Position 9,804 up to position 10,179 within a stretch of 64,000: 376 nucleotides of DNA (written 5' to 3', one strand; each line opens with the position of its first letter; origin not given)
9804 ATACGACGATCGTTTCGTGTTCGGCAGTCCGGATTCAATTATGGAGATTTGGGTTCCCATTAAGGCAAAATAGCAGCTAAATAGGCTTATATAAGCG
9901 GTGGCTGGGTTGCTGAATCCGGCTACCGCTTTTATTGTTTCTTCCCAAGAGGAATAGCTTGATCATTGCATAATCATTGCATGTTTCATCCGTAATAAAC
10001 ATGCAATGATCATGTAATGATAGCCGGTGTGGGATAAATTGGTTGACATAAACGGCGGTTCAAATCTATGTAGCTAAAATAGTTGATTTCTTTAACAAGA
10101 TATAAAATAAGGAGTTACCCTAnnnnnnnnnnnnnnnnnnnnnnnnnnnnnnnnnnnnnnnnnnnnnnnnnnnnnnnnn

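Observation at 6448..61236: A superfamily of intergenic palindromes built from 11-nt (about one helical turn) units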

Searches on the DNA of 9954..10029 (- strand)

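Call 83: build_rna_model(alignment_id=A5)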
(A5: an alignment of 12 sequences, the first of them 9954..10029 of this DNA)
Model R1 built from alignment A5 (12 sequences, 98 columns); structure: RNAalifold consensus.
model positions 84; base pairs 20; branch points 0; effective number of sequences 2.02; information 0.676 bits per position. Calibrated on 0.2 Mb of random sequence (short: E-values are rough).
structure used (alignment columns):
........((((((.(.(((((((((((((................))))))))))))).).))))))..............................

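Call 84: search_with_rna_model(model_id=R1, sources=[window, L163, L164, L165, L170, L173, L176, L177, L179, L184, L185, L189, L048, L127, L129, L130, L158, L159, L160, L161, L167, L168], max_evalue=1)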
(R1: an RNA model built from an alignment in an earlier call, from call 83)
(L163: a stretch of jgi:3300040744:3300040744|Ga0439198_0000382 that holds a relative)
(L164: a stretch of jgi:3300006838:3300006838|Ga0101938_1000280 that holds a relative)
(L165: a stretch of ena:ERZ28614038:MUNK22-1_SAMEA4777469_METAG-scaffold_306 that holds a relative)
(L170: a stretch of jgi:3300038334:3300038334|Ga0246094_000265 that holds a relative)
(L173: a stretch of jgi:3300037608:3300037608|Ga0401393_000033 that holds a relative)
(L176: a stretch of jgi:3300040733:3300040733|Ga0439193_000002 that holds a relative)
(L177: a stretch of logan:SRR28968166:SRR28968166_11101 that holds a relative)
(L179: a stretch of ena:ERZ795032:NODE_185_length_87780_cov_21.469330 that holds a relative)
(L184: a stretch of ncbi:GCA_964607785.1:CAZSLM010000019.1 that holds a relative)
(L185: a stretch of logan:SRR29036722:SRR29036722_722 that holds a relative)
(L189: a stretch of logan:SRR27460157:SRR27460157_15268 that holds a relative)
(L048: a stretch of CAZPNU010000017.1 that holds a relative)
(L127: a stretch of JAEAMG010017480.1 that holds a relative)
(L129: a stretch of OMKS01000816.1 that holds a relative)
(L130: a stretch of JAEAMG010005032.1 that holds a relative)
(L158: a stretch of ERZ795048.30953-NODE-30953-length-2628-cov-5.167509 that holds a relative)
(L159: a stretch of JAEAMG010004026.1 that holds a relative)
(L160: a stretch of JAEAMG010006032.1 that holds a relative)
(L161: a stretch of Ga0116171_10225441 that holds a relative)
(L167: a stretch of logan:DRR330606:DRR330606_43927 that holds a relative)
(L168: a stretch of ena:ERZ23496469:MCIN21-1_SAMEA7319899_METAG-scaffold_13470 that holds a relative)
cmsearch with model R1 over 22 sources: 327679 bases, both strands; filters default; matches with E-value up to 1: 42.
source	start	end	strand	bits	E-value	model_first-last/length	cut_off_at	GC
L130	4617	4700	-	103.8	1.1e-20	1-84/84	no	0.33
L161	563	646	+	100.5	6.2e-20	1-84/84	no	0.33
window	9946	10029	-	100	8.3e-20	1-84/84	no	0.37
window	61156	61239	+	99.8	8.9e-20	1-84/84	no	0.32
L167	1452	1535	+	99.2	1.3e-19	1-84/84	no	0.35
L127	1240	1323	+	98.9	1.4e-19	1-84/84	no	0.35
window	49175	49258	+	92.3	4.8e-18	1-84/84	no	0.31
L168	2194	2277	-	91.3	8.4e-18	1-84/84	no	0.32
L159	3030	3113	+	90.1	1.6e-17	1-84/84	no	0.37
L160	2317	2400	+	85.6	1.8e-16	1-84/84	no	0.38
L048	4570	4653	+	84.5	3e-16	1-84/84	no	0.35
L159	3033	3116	-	74.8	5.3e-14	1-84/84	no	0.36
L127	1243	1326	-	73.5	1.1e-13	1-84/84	no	0.36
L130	4633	4692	+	63.1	2.8e-11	9-68/84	no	0.28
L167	1444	1525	-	61.4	6.7e-11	1-84/84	no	0.34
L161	572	629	-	58.7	2.7e-10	10-67/84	no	0.29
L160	2320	2392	-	57.1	6.5e-10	1-84/84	no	0.34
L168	2210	2272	+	56.7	8.3e-10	9-71/84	no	0.27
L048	4573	4656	-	43.1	1.1e-06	1-84/84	no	0.36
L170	20540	20623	-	37.9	1.8e-05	1-84/84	no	0.54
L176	3839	3911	+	33.7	0.00017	1-84/84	no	0.37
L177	3839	3911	+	33.7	0.00017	1-84/84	no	0.37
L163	13592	13665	+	33.3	0.0002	1-84/84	no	0.38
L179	7839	7922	-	31.1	0.00065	1-84/84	no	0.5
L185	6412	6495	-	31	0.00071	1-84/84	no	0.5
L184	18206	18289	-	29.2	0.0018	1-84/84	no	0.31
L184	6839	6922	-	28.9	0.0021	1-84/84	no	0.49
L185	15282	15369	-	25.4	0.013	1-84/84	no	0.32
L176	3834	3914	-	23.8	0.032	1-84/84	no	0.38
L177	3834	3914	-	23.8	0.032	1-84/84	no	0.38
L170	20548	20620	+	23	0.049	1-84/84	no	0.52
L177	12741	12824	-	19.4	0.32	1-84/84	no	0.39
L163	13586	13655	-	18.9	0.42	1-84/84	no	0.43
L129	458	485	-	17.6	0.85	20-57/84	no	0.32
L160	2418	2490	+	17.5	0.89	1-84/84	no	0.42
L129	458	485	+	17.5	0.92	20-57/84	no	0.32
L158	1509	1536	-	17.3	0.99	20-57/84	no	0.36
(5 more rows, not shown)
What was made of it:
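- The A model scores 84-104 bits in one orientation against 43-75 in the other (call 84).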

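Call 86: search_with_rna_model(model_id=R1, sources=[L003, L004, L005, L006, L007, L008, L009, L010, L011, L012, L013, L014, L015, L016, L017, L018, L019, L020, L021, L022, L023, L024, L025, L026, L027, L028, L029, L030, L031, L032, L033, L034, L035, L036, L037, L038, L039, L040, L041, L042, L043, L044, L045, L046, L047, L049, L050, L051, L052, L053, L054, L055, L056, L057, L058, L059, L060, L061, L062, L063, L064, L065, L066, L067, L068, L069, L070, L071, L072, L073, L074, L075, L076, L077, L078, L079, L080, L081, L082, L083, L084, L085, L086, L087, L088, L089, L090, L091, L092, L093, L094, L095, L096, L097, L098, L099, L100, L101, L102, L103], max_evalue=10)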
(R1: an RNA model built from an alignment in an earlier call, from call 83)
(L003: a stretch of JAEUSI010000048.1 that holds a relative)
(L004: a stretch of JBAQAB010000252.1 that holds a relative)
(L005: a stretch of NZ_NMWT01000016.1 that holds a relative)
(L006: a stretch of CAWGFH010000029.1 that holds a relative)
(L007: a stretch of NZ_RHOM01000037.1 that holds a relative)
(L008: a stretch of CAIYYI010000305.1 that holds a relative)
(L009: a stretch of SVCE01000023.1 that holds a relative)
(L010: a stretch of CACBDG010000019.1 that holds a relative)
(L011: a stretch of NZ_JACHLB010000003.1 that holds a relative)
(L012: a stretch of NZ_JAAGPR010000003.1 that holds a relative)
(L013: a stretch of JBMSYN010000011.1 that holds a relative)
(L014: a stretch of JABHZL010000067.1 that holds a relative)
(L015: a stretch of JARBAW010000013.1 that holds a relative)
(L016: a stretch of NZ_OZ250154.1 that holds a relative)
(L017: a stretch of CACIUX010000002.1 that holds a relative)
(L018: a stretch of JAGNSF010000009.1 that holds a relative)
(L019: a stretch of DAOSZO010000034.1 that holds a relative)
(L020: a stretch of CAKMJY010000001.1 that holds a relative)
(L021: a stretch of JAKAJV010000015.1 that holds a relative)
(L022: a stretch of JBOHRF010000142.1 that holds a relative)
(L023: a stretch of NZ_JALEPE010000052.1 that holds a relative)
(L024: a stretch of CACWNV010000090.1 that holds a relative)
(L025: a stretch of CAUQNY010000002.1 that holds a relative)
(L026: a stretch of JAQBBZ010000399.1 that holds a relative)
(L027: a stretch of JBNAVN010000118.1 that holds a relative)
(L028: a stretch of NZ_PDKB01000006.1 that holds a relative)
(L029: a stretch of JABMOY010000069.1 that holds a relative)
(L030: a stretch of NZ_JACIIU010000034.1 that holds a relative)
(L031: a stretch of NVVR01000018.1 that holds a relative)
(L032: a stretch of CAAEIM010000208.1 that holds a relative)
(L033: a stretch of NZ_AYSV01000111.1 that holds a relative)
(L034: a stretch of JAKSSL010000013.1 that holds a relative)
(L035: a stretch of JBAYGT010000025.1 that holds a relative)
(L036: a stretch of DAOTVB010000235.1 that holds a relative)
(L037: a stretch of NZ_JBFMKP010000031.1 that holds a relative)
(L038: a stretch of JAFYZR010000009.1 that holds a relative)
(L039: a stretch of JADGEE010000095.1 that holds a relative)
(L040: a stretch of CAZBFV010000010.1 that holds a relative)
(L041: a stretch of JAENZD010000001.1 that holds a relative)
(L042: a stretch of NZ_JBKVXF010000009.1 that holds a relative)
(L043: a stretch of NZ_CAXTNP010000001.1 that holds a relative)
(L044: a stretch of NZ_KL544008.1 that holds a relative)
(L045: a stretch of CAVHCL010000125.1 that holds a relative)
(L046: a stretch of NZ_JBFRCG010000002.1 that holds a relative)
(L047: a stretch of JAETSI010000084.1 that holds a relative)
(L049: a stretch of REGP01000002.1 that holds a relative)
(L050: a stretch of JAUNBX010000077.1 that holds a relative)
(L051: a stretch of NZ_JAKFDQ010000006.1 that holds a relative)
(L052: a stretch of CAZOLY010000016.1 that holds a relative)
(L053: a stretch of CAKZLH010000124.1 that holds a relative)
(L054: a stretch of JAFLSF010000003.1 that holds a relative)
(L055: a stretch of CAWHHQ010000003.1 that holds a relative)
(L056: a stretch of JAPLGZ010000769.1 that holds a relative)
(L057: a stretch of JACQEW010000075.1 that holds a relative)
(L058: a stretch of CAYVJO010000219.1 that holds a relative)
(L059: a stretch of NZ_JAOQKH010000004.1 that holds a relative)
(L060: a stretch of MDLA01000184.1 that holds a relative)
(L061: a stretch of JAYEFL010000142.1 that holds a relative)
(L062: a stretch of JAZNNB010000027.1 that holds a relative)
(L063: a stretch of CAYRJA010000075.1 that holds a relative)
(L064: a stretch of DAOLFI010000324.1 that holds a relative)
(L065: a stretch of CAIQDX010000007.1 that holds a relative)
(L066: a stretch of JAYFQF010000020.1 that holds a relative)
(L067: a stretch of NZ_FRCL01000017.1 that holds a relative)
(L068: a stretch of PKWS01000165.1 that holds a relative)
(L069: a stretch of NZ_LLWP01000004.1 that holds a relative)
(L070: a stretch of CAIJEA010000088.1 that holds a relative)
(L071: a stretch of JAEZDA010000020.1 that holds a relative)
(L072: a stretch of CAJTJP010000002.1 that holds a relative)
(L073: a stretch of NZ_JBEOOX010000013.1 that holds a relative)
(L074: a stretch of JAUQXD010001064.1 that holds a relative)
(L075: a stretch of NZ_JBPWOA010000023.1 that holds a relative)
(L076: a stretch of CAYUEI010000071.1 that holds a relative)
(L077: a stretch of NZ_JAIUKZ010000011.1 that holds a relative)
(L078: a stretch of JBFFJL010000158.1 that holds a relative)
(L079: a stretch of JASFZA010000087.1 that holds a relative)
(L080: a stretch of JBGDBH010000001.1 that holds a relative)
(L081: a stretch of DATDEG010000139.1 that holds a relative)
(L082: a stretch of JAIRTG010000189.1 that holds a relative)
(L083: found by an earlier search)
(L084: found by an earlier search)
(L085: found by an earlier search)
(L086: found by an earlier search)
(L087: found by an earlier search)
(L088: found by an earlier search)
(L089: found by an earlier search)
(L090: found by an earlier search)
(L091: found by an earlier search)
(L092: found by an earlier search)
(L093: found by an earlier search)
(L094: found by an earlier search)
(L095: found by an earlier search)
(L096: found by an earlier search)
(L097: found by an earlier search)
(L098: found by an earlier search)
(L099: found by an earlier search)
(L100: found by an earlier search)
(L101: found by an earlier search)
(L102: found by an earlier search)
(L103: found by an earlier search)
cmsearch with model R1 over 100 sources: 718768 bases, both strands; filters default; matches with E-value up to 10: 3.
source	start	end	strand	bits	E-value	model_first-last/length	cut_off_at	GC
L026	3952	4001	+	17.9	1.6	1-84/84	no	0.34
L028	851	929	+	16.7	3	1-84/84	no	0.25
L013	1326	1418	+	14.7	9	1-84/84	no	0.41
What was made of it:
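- The maximum in 719 kb of control DNA is 17.9 bits (calls 84, 86).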
